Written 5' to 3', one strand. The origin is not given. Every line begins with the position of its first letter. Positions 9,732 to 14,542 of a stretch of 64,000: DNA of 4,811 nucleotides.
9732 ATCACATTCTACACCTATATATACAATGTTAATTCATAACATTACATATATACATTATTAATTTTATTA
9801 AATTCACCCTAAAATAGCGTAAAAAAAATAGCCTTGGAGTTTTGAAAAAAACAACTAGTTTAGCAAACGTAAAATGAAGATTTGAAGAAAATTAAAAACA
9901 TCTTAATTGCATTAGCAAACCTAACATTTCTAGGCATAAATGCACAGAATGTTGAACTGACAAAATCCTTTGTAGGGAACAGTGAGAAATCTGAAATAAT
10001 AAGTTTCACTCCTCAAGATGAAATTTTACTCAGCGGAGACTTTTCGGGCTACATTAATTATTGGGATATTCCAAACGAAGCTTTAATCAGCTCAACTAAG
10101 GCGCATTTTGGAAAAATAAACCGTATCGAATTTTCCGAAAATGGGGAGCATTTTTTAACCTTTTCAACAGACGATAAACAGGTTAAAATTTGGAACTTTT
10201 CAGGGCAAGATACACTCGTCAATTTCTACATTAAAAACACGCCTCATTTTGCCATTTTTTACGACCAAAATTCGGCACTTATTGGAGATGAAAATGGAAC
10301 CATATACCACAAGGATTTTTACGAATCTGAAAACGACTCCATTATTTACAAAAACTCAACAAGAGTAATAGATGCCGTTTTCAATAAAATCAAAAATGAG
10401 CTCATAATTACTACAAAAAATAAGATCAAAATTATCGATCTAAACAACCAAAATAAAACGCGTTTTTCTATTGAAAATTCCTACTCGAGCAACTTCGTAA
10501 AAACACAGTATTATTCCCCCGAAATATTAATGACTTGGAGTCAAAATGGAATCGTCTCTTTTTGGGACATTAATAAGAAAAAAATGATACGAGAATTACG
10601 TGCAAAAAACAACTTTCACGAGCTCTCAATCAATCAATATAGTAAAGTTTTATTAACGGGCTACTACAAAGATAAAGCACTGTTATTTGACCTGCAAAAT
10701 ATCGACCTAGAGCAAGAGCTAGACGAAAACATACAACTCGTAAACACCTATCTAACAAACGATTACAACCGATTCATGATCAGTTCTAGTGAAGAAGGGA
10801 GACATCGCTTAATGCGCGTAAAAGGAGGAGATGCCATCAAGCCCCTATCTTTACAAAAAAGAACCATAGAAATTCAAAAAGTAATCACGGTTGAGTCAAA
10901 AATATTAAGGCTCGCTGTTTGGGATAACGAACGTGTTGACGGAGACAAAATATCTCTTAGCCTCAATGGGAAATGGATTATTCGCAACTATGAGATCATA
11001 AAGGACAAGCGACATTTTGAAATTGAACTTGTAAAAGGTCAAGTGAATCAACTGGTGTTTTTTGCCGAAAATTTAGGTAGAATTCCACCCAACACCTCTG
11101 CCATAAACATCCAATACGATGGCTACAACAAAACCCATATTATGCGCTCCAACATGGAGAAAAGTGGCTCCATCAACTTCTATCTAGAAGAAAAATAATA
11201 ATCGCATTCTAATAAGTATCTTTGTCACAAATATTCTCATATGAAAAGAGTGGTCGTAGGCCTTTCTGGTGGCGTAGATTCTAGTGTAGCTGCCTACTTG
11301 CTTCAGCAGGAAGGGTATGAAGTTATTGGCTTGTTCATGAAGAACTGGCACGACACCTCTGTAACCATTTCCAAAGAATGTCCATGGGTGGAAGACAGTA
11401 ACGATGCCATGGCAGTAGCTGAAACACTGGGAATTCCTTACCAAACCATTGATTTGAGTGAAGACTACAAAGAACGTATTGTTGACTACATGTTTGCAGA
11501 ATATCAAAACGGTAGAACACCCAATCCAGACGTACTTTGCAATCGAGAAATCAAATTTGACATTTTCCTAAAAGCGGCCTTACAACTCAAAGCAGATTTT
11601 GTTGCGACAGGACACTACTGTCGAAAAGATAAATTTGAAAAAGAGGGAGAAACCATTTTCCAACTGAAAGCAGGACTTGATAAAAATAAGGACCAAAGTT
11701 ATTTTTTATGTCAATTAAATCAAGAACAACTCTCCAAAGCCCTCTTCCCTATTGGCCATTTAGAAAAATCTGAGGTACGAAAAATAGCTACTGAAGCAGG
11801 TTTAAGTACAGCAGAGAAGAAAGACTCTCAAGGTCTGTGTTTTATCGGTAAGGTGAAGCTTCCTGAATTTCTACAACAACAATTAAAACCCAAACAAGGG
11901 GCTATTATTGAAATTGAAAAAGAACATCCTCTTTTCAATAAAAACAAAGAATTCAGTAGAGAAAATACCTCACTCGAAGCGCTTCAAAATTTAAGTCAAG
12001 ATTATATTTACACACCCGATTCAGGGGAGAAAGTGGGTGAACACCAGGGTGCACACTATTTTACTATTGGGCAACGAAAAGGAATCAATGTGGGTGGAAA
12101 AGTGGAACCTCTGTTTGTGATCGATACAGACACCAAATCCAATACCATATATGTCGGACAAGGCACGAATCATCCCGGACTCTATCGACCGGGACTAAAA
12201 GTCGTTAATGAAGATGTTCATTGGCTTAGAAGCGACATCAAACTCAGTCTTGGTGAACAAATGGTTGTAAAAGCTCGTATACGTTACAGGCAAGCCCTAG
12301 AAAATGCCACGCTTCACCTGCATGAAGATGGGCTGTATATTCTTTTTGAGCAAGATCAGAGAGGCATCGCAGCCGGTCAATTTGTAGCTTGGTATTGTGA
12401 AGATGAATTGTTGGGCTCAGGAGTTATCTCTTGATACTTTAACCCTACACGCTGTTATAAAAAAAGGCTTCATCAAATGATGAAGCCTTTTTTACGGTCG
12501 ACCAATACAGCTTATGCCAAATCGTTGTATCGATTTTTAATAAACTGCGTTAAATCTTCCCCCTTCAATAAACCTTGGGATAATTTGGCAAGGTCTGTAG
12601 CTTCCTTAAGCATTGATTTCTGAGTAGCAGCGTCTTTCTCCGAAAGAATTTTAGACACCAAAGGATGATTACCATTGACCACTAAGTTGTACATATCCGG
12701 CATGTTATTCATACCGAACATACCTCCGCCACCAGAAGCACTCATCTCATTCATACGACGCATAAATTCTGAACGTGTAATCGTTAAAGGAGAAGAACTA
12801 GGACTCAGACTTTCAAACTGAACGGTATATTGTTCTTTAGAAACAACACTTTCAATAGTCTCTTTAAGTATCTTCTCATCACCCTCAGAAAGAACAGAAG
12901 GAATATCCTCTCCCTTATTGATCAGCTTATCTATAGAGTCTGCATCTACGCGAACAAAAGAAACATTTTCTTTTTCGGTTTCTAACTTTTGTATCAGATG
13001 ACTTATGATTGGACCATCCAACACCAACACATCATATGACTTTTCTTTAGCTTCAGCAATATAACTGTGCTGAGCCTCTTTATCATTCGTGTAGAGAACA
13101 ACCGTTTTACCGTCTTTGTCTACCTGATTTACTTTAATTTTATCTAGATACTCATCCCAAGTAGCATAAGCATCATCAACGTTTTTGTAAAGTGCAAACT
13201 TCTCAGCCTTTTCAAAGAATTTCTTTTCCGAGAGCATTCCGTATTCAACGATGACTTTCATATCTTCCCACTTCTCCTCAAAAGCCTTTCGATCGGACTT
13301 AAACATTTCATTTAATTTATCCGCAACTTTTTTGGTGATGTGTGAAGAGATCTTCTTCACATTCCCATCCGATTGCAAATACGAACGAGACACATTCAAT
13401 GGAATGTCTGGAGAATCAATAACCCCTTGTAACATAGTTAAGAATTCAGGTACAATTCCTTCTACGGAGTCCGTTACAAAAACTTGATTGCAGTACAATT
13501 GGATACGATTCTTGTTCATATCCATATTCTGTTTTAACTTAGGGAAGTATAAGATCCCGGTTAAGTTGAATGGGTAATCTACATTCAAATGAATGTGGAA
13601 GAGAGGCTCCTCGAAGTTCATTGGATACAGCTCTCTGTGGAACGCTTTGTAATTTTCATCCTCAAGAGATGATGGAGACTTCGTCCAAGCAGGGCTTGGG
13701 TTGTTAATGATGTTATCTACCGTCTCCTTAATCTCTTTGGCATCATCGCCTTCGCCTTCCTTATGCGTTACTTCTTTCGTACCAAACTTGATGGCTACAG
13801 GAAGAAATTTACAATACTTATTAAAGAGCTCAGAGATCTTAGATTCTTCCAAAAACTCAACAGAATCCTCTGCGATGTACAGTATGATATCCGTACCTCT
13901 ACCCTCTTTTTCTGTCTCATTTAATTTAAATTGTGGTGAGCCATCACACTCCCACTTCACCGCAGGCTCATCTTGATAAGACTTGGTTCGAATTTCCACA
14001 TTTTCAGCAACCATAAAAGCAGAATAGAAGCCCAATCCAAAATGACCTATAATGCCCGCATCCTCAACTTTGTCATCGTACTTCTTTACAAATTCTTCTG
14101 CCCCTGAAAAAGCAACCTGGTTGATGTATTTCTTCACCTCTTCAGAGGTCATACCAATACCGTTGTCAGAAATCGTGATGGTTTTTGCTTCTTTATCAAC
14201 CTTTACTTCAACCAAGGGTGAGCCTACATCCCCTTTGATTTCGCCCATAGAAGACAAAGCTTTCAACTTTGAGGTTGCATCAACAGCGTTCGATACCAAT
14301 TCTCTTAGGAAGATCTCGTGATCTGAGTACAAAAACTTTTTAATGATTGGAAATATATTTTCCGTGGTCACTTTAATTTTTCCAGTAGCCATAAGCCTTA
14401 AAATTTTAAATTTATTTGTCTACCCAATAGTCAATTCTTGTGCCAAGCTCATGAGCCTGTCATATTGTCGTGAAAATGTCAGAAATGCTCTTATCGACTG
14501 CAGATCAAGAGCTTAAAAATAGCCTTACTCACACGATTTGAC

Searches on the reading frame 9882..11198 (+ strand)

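Call 14: search_protein_families(library=pfam, proteins=[window:9882-11198:+], max_evalue=0.001)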
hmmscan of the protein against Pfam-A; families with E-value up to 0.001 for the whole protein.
window:9882-11198:+ (438 aa): 22 families
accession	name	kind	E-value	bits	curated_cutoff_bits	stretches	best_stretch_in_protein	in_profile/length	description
PF25174.1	Beta-prop_THOC3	-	2.4e-22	79.7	305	3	182-324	26-169/272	THOC3 beta-propeller domain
PF24814.1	WD40_Prp19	-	6.7e-18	65.2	320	1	33-169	134-270/281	Prp19 WD40 domain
PF24807.1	WD40_CDC20-Fz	-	1.2e-16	61.4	200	2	171-312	20-163/292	CDC20/Fizzy WD40 domain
PF24796.1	WDR55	-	3.9e-16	59.4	200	2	40-178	13-156/296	WDR55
PF25173.1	Beta-prop_WDR3_1st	-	9.4e-16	58.5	154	1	21-111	58-147/184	WDR3 first beta-propeller domain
PF24817.1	WD40_WDHD1_1st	-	1.3e-15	57.8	109.9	1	75-245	4-175/291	WDHD1 first WD40 domain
PF23414.1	Beta-prop_EML_2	-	1.4e-11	44.7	90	1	215-314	12-111/266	Echinoderm microtubule-associated protein second beta-propeller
PF24805.1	EIF3I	-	3.4e-11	43.3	200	1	26-113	138-224/324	EIF3I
PF25171.1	Beta-prop_WDR36-Utp21_1st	-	4.6e-11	43.1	80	1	25-106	183-265/266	WDR36/Utp21 first beta-propeller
PF25172.1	Beta-prop_WDR3_2nd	-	8.3e-11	42.1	140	1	35-107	39-110/293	WDR3 second beta-propeller domain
PF23393.2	Beta-prop_WDR90_POC16_2nd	-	2e-10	40.8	60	1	29-93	31-95/291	WDR90/POC16, second beta-propeller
PF25175.1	Beta-prop_WDR5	-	1.3e-09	38.2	250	1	26-114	86-173/296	WDR5 beta-propeller domain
PF23409.1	Beta-prop_EML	-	2.4e-08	34.3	88.2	1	14-108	133-229/267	Echinoderm microtubule-associated protein first beta-propeller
PF23609.1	Beta-prop_EIPR1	-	2e-07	31.2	54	0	174-243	174-252/280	EIPR1 beta-propeller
PF25168.1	Beta-prop_WDR36-Utp21_2nd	-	2.4e-07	30.8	84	0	215-326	171-282/335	WDR36/Utp21 second beta-propeller domain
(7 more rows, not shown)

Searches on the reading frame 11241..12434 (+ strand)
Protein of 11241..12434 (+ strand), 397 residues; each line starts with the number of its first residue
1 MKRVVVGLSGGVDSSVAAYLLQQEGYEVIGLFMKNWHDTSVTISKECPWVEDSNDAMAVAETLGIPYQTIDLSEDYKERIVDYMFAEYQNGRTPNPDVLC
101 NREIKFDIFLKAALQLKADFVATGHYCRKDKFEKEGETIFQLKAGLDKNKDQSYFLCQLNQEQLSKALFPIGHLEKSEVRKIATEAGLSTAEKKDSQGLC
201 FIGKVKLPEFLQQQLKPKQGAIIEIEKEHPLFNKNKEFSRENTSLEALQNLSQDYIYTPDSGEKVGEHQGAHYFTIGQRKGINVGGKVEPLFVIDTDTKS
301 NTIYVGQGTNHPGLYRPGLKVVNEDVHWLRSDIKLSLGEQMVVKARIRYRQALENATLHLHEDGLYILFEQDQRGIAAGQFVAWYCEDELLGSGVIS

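Call 14: search_protein_families(library=pfam, proteins=[window:11241-12434:+], max_evalue=0.001)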
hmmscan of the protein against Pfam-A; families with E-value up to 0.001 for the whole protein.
window:11241-12434:+ (397 aa): 7 families
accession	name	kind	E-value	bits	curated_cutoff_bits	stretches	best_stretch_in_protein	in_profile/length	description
PF03054.22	tRNA_Me_trans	-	7.5e-82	274.3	20.6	1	2-204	1-202/202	tRNA methyl transferase HUP domain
PF20259.3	tRNA_Me_trans_M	-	3.7e-21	74.9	27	1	252-307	11-66/66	tRNA methyl transferase PRC-barrel domain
PF20258.4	tRNA_Me_trans_C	-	7e-15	55.6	20.6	1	324-396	7-77/77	Aminomethyltransferase beta-barrel domain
PF02540.23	NAD_synthase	-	2.7e-10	40.2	21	1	2-77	19-86/242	NAD synthase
PF02568.20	ThiI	-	4.4e-05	23.6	20.5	1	3-41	5-43/197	Thiamine biosynthesis protein (ThiI)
PF24167.1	DUF7411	-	0.00035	20.7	28.7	0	4-86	3-72/194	Family of unknown function (DUF7411)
PF06508.19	QueC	-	0.00085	19.3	22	0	4-33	2-31/210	Queuosine biosynthesis protein QueC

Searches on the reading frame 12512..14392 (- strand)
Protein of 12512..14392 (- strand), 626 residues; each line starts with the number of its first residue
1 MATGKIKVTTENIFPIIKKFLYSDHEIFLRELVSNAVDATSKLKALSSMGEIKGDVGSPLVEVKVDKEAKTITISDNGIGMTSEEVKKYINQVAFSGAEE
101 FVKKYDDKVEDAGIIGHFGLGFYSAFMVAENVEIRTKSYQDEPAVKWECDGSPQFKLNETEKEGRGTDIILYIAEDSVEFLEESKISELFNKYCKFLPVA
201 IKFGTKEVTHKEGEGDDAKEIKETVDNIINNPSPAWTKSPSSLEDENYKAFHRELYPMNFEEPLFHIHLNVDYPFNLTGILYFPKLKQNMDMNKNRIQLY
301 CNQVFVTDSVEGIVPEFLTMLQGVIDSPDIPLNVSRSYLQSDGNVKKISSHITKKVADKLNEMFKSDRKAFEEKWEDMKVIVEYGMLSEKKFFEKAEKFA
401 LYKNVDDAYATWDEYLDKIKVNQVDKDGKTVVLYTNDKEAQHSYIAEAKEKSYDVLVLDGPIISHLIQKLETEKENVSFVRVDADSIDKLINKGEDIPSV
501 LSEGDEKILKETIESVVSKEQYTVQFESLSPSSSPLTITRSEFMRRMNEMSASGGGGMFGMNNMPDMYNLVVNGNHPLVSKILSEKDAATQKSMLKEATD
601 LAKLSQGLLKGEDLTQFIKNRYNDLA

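Call 14: search_protein_families(library=pfam, proteins=[window:12512-14392:-], max_evalue=0.001)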
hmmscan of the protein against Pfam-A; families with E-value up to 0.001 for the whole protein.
window:12512-14392:- (626 aa): 3 families
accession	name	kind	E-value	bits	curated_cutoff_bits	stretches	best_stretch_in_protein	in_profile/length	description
PF00183.23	HSP90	-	3e-44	152.3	24.4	1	207-600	58-458/518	Hsp90 protein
PF13589.12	HATPase_c_3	-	4.2e-12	46.7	25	1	27-149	5-105/137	Histidine kinase-, DNA gyrase B-, and HSP90-like ATPase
PF02518.31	HATPase_c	-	3.7e-08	34.2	26.4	1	29-173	10-107/111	Histidine kinase-, DNA gyrase B-, and HSP90-like ATPase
